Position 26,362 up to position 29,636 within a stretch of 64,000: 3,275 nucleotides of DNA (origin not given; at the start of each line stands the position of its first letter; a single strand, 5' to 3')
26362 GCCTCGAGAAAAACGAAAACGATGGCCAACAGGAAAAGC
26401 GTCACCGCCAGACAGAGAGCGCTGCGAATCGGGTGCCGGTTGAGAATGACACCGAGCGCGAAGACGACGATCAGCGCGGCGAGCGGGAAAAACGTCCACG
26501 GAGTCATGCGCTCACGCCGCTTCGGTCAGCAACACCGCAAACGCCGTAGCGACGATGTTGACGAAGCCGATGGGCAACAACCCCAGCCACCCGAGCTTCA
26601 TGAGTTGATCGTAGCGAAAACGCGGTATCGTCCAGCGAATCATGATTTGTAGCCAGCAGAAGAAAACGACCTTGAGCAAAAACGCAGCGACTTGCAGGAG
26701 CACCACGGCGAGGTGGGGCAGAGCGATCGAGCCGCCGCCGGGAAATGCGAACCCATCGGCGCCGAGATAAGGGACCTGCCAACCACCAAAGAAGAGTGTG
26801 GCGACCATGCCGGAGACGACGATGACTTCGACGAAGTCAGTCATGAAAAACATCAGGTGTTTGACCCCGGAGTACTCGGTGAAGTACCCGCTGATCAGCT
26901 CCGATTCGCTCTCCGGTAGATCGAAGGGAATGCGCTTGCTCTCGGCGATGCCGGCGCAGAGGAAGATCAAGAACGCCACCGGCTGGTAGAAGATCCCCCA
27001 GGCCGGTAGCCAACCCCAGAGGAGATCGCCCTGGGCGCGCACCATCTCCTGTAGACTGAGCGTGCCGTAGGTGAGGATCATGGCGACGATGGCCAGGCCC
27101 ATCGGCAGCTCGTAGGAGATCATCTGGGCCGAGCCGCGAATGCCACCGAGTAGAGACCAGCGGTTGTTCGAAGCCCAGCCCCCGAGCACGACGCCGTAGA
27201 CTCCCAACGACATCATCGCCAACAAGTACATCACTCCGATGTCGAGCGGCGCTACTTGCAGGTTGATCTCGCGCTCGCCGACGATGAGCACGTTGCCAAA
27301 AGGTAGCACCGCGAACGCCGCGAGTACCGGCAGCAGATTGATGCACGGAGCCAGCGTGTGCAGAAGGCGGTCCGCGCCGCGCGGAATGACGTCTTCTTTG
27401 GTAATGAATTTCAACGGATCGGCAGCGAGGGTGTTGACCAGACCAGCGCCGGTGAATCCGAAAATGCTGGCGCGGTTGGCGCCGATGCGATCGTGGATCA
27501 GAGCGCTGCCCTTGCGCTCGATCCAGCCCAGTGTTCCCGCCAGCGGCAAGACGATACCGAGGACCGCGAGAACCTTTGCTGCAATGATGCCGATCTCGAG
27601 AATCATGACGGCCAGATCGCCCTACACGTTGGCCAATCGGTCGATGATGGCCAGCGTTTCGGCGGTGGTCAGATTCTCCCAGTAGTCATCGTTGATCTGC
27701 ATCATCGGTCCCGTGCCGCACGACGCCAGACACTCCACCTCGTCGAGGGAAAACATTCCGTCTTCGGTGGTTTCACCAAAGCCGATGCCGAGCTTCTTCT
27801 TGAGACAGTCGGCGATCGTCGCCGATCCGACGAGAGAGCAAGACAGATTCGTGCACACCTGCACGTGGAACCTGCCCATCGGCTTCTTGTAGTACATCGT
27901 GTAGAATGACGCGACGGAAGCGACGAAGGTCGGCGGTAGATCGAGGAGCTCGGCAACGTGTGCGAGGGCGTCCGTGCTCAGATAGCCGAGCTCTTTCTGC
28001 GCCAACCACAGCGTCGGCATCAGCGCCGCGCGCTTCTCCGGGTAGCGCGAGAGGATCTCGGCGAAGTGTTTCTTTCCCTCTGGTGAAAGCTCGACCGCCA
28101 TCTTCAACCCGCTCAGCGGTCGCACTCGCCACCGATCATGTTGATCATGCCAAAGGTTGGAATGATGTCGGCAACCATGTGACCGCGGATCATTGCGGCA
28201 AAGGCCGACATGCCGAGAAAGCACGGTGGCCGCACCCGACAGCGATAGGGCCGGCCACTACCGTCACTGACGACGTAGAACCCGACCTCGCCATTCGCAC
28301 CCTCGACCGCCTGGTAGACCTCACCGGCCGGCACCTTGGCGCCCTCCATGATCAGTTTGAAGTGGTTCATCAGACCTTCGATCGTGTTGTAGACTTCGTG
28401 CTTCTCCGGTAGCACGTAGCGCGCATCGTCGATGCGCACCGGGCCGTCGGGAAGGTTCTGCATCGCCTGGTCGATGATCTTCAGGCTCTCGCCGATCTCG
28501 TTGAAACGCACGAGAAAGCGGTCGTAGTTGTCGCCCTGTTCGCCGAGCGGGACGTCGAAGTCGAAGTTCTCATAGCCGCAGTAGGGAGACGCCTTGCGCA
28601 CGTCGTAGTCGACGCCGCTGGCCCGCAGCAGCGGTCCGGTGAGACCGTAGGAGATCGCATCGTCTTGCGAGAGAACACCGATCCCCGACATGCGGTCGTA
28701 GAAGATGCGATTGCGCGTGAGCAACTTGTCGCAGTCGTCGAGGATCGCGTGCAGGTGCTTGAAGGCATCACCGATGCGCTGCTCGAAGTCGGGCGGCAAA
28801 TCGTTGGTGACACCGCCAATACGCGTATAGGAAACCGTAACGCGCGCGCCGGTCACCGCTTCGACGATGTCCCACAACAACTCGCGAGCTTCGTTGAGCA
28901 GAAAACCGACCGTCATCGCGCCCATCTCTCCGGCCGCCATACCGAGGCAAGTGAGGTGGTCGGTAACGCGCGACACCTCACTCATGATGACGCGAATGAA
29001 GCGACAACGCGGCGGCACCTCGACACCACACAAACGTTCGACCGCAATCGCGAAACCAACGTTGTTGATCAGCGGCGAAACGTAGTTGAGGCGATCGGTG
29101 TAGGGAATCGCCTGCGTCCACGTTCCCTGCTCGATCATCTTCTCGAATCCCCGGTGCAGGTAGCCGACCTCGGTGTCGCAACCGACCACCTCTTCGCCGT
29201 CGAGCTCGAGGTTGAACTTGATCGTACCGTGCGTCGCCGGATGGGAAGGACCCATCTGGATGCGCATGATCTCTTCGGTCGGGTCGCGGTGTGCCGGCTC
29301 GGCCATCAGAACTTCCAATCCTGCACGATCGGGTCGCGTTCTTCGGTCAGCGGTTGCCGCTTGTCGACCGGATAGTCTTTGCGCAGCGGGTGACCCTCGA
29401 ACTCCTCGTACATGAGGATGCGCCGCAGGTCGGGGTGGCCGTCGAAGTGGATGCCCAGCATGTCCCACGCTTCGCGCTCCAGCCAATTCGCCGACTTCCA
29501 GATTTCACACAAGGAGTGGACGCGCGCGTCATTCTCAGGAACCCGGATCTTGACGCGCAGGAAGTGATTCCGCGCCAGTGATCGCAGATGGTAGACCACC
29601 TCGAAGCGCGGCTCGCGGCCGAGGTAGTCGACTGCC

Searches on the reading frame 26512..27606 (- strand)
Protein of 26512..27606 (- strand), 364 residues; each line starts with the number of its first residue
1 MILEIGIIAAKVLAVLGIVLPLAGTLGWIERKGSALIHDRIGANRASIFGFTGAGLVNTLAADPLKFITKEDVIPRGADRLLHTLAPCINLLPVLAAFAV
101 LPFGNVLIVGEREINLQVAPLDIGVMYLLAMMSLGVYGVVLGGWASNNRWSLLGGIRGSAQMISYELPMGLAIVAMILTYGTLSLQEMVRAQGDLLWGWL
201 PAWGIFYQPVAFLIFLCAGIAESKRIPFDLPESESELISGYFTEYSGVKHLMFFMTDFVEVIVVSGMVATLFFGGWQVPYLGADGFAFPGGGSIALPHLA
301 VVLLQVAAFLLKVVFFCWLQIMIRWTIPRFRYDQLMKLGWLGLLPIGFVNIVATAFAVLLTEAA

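Call 72: search_protein_families(library=pfam, proteins=[window:26512-27606:-], max_evalue=0.00001)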
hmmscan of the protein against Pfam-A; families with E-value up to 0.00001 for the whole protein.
window:26512-27606:- (364 aa): 1 family
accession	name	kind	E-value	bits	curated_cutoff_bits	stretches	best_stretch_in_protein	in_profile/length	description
PF00146.26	NADHdh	-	2.6e-101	339.4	27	1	11-355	2-298/298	NADH dehydrogenase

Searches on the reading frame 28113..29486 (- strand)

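Call 72: search_protein_families(library=pfam, proteins=[window:28113-29486:-], max_evalue=0.00001)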
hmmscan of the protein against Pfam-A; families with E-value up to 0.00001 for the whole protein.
window:28113-29486:- (457 aa): 1 family
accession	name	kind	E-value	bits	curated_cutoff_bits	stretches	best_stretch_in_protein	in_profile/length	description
PF00346.24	Complex1_49kDa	-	2.3e-109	365.1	24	1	188-457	2-271/271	Respiratory-chain NADH dehydrogenase, 49 Kd subunit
